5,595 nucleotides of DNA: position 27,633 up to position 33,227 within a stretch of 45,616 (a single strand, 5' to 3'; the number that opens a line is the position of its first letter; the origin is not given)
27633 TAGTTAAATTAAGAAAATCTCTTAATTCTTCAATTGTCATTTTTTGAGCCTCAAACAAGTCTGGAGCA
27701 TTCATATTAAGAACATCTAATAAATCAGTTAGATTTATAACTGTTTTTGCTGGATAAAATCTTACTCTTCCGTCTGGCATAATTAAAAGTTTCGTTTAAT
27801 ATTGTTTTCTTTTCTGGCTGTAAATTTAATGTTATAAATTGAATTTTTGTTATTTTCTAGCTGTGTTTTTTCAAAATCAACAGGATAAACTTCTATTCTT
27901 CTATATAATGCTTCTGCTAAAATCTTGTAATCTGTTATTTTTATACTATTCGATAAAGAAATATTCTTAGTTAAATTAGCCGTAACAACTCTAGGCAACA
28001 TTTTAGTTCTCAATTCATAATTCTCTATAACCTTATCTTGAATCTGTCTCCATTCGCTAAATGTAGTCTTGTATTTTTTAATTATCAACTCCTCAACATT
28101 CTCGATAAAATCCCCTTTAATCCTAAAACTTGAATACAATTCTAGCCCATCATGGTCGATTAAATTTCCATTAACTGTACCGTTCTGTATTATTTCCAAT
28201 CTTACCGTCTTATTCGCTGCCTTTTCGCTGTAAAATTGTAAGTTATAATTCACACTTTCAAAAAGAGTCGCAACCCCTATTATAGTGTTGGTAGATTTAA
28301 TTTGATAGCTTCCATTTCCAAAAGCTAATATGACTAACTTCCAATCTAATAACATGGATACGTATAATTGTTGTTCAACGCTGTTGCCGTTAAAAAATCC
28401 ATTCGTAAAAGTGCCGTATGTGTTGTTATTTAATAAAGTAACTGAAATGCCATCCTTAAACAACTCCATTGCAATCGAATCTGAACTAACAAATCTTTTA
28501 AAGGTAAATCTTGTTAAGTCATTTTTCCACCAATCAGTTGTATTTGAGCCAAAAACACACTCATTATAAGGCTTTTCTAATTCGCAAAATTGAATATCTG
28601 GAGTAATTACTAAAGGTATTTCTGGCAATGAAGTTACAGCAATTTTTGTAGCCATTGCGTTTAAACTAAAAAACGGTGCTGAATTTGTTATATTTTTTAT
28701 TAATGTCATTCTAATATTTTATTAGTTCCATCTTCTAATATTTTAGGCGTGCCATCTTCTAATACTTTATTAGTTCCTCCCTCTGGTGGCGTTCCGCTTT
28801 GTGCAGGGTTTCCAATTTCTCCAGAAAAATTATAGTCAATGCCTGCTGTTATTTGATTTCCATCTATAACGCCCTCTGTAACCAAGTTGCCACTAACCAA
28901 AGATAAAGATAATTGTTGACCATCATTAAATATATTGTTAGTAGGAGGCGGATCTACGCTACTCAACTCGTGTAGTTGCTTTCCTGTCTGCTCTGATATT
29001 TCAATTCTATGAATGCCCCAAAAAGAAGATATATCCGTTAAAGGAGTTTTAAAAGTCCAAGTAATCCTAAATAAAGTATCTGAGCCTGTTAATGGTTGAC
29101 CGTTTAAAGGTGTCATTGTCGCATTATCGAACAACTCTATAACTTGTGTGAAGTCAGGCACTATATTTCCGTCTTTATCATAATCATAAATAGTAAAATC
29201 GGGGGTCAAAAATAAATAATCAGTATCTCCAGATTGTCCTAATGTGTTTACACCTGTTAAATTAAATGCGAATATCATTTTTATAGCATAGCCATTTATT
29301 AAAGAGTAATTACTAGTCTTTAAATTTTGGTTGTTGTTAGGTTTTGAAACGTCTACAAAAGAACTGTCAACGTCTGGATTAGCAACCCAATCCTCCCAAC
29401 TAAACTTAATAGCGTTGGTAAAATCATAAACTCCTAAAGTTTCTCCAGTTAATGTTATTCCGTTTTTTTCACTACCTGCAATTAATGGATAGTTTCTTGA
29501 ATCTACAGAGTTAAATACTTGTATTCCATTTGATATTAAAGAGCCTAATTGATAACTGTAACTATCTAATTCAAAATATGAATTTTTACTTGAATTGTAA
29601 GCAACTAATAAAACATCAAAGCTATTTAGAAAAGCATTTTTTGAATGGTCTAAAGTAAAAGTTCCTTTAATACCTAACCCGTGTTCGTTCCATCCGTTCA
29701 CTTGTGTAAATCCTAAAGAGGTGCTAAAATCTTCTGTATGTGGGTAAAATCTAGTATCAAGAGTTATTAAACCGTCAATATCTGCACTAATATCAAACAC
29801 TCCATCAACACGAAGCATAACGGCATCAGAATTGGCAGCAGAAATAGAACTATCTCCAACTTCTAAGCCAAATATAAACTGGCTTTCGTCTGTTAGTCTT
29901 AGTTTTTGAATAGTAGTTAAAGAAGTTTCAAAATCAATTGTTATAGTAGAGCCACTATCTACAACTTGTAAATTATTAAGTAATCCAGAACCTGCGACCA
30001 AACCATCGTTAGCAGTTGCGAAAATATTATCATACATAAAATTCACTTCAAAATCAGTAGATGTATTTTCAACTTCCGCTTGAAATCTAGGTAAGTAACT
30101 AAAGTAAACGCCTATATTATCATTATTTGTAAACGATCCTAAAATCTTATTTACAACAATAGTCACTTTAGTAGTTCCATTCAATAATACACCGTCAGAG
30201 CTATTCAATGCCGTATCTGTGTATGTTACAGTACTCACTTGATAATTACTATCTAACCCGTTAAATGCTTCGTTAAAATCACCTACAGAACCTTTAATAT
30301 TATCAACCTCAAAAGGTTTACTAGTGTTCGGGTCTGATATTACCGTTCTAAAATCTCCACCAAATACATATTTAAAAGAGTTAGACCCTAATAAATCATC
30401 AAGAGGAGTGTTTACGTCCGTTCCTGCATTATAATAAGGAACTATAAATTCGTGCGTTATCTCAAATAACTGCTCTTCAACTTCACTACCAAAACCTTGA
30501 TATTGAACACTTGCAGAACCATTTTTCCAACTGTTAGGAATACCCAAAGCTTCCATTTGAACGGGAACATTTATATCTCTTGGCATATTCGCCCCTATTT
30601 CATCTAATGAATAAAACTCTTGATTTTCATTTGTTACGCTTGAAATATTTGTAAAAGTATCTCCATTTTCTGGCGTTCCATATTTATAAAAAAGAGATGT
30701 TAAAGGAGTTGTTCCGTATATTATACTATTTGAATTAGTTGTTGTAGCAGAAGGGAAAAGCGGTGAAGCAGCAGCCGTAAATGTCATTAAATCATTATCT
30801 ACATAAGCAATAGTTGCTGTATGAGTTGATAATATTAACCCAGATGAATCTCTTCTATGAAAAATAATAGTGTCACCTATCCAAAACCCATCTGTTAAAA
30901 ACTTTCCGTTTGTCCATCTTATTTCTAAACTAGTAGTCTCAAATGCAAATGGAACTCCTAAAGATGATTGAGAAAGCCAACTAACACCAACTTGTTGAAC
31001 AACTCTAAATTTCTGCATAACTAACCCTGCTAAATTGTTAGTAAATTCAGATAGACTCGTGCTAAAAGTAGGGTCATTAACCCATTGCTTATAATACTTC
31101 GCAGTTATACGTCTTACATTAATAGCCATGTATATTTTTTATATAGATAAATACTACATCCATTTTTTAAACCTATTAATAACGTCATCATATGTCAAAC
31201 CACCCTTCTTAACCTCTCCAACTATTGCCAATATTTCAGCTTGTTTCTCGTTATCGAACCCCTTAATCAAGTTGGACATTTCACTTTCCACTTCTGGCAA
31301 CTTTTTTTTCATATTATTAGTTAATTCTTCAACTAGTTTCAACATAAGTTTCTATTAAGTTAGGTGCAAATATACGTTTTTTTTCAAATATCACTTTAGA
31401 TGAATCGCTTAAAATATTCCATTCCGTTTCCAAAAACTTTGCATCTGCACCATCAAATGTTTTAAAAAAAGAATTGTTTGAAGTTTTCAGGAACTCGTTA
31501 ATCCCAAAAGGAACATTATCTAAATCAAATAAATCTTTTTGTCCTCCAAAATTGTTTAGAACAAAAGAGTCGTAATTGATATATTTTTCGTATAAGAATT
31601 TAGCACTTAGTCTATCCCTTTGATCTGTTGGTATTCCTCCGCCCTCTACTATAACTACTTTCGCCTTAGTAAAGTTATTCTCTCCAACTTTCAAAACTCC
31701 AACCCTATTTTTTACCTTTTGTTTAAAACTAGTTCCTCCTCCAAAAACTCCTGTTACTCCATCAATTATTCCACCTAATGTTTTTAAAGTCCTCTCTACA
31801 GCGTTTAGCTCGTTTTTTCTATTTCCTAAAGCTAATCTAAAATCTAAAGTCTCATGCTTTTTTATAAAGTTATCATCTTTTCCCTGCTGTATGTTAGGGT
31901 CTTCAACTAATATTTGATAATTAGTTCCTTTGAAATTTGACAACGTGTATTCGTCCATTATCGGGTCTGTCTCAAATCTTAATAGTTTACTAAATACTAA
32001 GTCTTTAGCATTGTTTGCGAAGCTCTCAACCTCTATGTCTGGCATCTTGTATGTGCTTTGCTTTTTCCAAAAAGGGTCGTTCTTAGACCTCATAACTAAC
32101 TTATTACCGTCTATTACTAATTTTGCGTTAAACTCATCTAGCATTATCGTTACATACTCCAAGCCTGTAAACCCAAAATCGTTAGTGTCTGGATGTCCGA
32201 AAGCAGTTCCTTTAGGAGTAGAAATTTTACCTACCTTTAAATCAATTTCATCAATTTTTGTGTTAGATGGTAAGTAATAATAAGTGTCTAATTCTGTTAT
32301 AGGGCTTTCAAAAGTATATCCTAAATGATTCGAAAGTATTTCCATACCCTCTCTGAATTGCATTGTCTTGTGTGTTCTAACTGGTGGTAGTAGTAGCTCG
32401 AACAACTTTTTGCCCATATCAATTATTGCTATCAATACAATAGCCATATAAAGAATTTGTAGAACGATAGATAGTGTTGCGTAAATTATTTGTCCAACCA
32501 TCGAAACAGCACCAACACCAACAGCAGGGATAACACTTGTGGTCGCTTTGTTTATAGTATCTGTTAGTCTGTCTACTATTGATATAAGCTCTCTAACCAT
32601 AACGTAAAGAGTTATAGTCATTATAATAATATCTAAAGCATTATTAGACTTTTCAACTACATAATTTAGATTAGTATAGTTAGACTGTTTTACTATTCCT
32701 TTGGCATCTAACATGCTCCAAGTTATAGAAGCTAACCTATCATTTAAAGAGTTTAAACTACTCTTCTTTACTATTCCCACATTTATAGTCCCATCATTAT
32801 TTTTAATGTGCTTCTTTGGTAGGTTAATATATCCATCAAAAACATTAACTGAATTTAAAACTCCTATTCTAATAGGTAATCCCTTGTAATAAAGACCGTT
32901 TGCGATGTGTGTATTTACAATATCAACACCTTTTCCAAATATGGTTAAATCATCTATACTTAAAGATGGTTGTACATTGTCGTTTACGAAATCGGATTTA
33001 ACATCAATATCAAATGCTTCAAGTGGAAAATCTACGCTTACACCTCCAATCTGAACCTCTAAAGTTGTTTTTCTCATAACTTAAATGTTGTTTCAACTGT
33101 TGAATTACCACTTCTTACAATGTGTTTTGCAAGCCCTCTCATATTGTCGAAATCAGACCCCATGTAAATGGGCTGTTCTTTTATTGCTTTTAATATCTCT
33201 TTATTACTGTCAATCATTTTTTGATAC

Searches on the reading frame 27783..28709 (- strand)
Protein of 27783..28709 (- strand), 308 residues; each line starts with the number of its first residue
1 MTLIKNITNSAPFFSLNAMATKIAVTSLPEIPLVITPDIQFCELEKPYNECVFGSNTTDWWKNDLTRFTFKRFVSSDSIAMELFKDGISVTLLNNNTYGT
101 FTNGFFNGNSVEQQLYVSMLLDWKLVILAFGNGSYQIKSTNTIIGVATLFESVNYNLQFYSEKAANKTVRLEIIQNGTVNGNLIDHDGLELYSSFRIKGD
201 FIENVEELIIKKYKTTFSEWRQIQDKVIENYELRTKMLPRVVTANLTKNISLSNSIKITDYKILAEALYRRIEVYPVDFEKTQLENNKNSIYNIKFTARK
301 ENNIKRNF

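Call 37: search_protein_families(library=phrogs, proteins=[window:27783-28709:-], max_evalue=0.001)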
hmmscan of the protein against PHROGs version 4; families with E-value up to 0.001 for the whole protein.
window:27783-28709:- (308 aa): 1 family
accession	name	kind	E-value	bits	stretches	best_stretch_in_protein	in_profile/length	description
phrog_12180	-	unknown function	2.5e-27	97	1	45-308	53-317/318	-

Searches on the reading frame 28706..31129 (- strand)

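Call 37: search_protein_families(library=phrogs, proteins=[window:28706-31129:-], max_evalue=0.001)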
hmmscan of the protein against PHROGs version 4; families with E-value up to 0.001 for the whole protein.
window:28706-31129:- (807 aa): 1 family
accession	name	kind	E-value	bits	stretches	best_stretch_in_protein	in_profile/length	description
phrog_12056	-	unknown function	7.2e-20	71.7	1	187-777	190-819/837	-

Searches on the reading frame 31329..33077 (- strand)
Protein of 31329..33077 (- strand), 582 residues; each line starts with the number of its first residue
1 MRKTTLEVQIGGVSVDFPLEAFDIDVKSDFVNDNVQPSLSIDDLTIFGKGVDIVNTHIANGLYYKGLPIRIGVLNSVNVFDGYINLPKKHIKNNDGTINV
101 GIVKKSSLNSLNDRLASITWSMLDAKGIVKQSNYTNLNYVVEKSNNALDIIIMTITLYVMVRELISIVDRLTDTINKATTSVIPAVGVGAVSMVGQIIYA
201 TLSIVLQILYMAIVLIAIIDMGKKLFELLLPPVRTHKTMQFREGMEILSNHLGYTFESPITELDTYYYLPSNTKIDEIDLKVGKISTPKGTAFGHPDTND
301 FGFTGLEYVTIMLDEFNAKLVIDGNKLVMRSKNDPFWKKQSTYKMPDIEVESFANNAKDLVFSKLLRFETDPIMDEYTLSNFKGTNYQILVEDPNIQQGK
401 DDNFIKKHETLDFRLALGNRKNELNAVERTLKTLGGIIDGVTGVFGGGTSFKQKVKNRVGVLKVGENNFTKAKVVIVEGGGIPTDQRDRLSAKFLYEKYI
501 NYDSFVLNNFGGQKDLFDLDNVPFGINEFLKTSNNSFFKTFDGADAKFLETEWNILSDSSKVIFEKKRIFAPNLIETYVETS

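Call 37: search_protein_families(library=phrogs, proteins=[window:31329-33077:-], max_evalue=0.001)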
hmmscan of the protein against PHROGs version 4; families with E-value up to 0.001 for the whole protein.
window:31329-33077:- (582 aa): 1 family
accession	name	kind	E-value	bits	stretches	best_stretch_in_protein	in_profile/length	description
phrog_12387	-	unknown function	5.2e-54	185.1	1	12-574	10-582/587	-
